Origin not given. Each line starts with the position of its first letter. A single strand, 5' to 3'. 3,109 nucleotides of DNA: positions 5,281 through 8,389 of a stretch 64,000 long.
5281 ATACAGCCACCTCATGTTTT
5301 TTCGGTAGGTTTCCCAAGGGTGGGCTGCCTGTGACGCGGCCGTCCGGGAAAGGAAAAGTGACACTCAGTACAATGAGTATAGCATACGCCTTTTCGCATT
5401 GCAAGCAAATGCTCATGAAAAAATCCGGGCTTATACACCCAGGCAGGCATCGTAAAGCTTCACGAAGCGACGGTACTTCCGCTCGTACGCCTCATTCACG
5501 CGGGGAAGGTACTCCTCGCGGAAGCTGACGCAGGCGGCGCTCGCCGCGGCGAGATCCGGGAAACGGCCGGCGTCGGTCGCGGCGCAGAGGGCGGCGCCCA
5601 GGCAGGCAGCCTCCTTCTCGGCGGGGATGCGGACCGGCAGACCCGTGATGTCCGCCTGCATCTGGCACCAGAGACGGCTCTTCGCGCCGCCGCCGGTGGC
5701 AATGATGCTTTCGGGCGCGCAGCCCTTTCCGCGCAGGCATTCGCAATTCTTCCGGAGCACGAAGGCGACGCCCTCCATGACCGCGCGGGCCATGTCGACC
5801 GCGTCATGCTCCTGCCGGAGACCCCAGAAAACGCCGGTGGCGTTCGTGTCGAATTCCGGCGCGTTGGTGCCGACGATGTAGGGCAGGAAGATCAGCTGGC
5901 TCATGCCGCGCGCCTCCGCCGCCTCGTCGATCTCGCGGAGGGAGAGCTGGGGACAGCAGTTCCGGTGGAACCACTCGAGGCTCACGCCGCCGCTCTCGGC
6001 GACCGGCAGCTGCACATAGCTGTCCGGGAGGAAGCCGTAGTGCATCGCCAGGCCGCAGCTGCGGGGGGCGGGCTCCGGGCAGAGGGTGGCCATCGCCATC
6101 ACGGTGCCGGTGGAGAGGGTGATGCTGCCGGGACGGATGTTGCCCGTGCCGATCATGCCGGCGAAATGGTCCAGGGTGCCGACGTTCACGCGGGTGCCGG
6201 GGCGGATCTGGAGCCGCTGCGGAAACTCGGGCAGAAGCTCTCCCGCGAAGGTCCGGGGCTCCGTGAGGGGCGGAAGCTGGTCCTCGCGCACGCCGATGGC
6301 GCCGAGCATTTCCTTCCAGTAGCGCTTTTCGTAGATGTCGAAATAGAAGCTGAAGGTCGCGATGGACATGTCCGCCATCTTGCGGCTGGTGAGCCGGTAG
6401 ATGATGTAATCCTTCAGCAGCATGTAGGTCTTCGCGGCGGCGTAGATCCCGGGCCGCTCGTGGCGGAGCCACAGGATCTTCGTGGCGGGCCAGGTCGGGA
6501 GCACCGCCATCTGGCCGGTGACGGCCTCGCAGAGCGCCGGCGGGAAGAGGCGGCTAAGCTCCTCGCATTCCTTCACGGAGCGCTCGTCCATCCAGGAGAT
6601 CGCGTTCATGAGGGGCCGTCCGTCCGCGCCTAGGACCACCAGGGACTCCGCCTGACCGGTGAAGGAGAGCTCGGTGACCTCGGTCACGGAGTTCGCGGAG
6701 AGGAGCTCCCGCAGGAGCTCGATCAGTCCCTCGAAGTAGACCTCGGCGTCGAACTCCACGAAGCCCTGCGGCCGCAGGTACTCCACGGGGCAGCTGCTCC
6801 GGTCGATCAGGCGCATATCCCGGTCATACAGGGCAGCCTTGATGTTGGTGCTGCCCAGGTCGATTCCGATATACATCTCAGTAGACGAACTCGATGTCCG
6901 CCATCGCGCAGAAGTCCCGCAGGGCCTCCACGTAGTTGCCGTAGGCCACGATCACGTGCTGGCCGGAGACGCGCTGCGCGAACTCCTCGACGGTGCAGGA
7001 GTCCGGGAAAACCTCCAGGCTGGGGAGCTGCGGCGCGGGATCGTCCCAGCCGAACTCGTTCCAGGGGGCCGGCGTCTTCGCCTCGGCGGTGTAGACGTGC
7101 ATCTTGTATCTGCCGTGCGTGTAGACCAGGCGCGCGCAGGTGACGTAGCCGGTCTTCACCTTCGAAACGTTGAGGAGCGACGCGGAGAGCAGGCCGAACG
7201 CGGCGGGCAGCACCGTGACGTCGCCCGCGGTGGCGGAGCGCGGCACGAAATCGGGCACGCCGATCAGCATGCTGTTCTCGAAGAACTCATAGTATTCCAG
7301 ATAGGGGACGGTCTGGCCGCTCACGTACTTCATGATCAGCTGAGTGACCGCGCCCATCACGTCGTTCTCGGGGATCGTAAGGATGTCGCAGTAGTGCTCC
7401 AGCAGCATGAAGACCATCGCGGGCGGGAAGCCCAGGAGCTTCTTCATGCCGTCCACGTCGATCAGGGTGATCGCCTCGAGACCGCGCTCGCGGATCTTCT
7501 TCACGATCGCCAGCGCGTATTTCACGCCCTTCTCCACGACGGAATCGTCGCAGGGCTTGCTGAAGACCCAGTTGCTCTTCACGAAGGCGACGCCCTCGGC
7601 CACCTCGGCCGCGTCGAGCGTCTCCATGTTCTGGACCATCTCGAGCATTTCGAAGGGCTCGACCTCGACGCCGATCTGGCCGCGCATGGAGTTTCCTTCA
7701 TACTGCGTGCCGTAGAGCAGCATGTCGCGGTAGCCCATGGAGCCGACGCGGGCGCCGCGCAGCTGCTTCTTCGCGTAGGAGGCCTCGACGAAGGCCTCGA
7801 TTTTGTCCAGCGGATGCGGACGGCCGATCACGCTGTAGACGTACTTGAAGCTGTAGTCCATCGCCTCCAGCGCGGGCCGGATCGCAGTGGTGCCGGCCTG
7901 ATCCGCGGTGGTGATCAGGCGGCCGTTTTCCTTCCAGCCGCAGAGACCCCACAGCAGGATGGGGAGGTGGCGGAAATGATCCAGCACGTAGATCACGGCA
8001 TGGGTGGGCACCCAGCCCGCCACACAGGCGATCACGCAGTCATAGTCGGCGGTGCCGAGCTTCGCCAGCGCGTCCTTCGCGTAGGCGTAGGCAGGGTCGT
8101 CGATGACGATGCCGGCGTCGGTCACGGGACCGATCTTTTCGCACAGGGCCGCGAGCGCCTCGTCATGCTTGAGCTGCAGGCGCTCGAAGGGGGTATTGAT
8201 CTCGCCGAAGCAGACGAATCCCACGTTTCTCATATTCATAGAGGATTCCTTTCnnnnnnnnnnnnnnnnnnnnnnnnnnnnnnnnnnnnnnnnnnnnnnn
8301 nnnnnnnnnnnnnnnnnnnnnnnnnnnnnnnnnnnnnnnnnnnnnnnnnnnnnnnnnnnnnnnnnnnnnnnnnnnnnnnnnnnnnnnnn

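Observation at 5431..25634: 20-kb, 15-gene operon built around discoidin-domain surface proteins: a Gram-positive glycan-capture locus of unknown substrate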

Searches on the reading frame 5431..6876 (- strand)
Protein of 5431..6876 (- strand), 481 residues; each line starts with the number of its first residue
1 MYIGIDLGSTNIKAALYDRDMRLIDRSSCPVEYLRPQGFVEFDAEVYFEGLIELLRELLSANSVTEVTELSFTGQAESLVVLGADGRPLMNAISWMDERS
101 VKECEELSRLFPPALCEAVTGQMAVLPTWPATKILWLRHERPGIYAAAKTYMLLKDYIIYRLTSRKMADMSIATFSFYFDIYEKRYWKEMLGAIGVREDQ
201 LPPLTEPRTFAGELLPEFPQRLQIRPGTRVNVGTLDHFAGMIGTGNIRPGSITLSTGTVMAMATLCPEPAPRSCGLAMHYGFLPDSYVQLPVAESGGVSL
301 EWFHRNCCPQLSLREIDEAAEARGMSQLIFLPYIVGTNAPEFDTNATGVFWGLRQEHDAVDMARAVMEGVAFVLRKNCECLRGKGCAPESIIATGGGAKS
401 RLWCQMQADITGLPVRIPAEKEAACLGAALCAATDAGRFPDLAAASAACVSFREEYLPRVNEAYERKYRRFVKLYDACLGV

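Call 4: search_protein_families(library=pfam, proteins=[window:5431-6876:-], max_evalue=0.01)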
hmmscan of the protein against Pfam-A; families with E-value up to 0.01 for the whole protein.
window:5431-6876:- (481 aa): 2 families
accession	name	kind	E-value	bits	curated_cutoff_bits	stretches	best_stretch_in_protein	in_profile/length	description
PF00370.27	FGGY_N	-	3.5e-44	151.7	28.8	1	1-243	1-245/245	FGGY family of carbohydrate kinases, N-terminal domain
PF02782.22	FGGY_C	-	2.1e-31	109.7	27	1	311-434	72-196/198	FGGY family of carbohydrate kinases, C-terminal domain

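Call 9: search_protein_families(library=ncbifam, proteins=[window:5431-6876:-], max_evalue=0.01)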
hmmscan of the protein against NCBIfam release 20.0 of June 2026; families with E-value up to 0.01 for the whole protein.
window:5431-6876:- (481 aa): 13 families
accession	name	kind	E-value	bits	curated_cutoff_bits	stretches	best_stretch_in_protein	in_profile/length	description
TIGR01312.1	XylB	equivalog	2.5e-96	323.1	380.25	1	3-475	1-480/481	xylulokinase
TIGR01314.1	gntK_FGGY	equivalog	3.8e-63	213.7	648.55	1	3-472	3-483/505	gluconokinase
NF011601.0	PRK15027.1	equivalog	6.1e-56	189.8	912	1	1-442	1-442/484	xylulokinase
NF008187.0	PRK10939.1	equivalog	3e-45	154.8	528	2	4-261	8-269/521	autoinducer-2 kinase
TIGR01311.1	glycerol_kin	equivalog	2.1e-43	148.4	590.35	1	4-466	5-480/496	glycerol kinase GlpK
TIGR01315.1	5C_CHO_kinase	subfamily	7.2e-35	120.7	408.7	2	2-248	2-267/541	FGGY family pentulose kinase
NF000756.0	PRK00047.1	subfamily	3.6e-34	117.9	498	1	3-465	8-480/502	glycerol kinase GlpK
NF003154.0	PRK04123.1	equivalog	1.5e-30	106.5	428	1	88-477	116-536/554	ribulokinase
TIGR01234.1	L-ribulokinase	equivalog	1.6e-27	96.5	583.25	1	86-476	113-528/536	ribulokinase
TIGR02628.1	fuculo_kin_coli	equivalog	1.3e-24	87.1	470.9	2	347-449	352-455/465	L-fuculokinase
TIGR02627.1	rhamnulo_kin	equivalog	3.4e-12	45.7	527.95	1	79-263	80-258/454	rhamnulokinase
NF007925.0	PRK10640.1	equivalog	2e-07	29.8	639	1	135-263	141-264/489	rhamnulokinase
TIGR00241.1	CoA_E_activ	domain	0.0087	15.6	125.4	0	376-430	193-247/248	acyl-CoA dehydratase activase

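Call 41: search_solved_structures(query=window:5431-6876:-, max_evalue=1e-20)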
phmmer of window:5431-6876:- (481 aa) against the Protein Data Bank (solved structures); distinct sequences matched with E-value up to 1e-20: 28.
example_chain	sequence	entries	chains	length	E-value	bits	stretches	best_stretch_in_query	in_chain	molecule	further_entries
5vm1_A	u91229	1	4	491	1.1e-56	196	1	1-477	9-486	Xylulokinase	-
2itm_A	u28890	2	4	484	3.5e-52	181.1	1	1-477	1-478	Xylulose kinase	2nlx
3gbt_A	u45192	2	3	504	1e-49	173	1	3-474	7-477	Gluconate kinase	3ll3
5ya0_A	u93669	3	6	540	4.1e-38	134.7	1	3-479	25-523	Autoinducer-2 kinase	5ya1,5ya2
3ifr_A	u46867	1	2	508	7.6e-37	130.5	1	2-476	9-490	Carbohydrate kinase, FGGY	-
2dpn_A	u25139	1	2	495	1.8e-34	122.7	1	3-473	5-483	Glycerol kinase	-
3gg4_A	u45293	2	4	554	4.4e-33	118.1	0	327-476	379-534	glycerol kinase | xylulose kinase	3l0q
6k78_A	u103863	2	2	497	7e-30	107.6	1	3-462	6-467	Glycerol kinase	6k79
6k78_B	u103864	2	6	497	9.6e-30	107.1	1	3-462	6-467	Glycerol kinase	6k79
2zf5_O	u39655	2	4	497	2.1e-29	106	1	3-462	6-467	Glycerol kinase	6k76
3ezw_A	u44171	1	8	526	1.1e-27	100.3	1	3-469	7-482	Glycerol kinase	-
1bo5_O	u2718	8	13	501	1.7e-27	99.7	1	3-469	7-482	PROTEIN (GLYCEROL KINASE) | GLYCEROL KINASE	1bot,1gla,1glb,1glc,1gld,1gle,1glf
1bu6_O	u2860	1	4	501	1.7e-27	99.7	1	3-469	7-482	PROTEIN (GLYCEROL KINASE)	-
1bwf_Y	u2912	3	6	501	2.9e-27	98.9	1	3-469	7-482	GLYCEROL KINASE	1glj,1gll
4e1j_A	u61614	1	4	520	7.1e-27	97.7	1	3-464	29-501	Glycerol kinase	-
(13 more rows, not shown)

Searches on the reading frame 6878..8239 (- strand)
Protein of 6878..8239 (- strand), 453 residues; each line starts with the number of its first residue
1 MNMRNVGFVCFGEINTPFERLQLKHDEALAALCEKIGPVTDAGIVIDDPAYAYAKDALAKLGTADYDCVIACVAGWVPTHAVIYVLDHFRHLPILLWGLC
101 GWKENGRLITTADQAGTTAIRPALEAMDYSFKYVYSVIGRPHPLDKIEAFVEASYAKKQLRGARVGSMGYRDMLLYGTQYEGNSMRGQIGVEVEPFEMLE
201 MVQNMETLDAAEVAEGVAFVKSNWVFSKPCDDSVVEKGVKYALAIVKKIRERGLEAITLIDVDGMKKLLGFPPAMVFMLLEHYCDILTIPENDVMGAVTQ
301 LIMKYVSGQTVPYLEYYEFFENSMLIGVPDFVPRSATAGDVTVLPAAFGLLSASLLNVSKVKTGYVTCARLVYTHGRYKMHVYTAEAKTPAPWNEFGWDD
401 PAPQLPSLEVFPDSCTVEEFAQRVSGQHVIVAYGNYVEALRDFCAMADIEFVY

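Call 4: search_protein_families(library=pfam, proteins=[window:6878-8239:-], max_evalue=0.01)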
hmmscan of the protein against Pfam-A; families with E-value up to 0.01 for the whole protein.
window:6878-8239:- (453 aa): 1 family
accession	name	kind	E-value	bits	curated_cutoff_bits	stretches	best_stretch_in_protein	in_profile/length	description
PF02952.23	Fucose_iso_C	-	1.6e-05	25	29.3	1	360-452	46-140/143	L-fucose isomerase, C-terminal domain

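Call 9: search_protein_families(library=ncbifam, proteins=[window:6878-8239:-], max_evalue=0.01)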
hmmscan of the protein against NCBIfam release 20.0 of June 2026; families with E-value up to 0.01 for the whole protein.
window:6878-8239:- (453 aa): 2 families
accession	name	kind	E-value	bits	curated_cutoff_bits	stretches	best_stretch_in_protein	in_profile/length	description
NF048012.1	SlpQosIsomSftI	equivalog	2.6e-11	42.9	700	1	66-314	62-306/443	sulfoquinovose isomerase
NF002795.0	PRK02929.1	equivalog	0.0063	15.3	622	0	135-271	148-291/499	L-arabinose isomerase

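Call 40: search_solved_structures(query=window:6878-8239:-, max_evalue=1)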
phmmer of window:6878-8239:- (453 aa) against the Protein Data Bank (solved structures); distinct sequences matched with E-value up to 1: 4.
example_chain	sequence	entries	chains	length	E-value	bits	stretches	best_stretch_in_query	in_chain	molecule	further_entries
1fui_A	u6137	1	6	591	0.19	13.8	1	91-252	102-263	L-FUCOSE ISOMERASE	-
3a2f_A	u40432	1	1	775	0.2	13.7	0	217-266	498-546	DNA polymerase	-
2jgu_A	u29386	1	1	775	0.34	12.9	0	217-266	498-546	DNA POLYMERASE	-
4ahc_A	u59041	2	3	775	0.96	11.5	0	217-266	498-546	DNA POLYMERASE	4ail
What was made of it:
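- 6878..8239 (-): 453-aa distant relative of FucI/AraA-type aldose-ketose isomerases (all hits below family cutoffs). calls 4, 9, 40
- On L-fucose / L-arabinose isomerase family: PDB FucI E 0.19 (calls 4, 9, 40).
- The isomerase hits are all far below cutoff (calls 4, 9, 40).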

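Call 73: list_cluster_members(proteins=[P0001, window:6878-8239:-, window:12913-14040:-, window:9787-11514:-])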
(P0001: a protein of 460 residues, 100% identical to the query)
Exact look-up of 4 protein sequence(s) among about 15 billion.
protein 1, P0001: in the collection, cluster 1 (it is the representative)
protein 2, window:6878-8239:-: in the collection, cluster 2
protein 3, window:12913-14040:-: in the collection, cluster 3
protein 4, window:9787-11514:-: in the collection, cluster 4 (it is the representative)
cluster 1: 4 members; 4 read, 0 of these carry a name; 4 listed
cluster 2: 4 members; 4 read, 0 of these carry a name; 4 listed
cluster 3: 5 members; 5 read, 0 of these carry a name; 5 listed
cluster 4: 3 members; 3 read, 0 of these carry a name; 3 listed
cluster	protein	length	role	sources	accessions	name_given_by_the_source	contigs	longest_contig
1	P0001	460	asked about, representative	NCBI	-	-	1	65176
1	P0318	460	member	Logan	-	-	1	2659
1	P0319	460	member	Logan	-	-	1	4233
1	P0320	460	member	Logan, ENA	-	-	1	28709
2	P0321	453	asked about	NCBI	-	-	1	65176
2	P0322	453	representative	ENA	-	-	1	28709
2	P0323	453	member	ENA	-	-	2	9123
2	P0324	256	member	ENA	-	-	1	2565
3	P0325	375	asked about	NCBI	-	-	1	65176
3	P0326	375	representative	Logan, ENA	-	-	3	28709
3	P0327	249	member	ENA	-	-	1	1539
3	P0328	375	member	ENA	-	-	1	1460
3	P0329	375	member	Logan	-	-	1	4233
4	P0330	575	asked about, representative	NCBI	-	-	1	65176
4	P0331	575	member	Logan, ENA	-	-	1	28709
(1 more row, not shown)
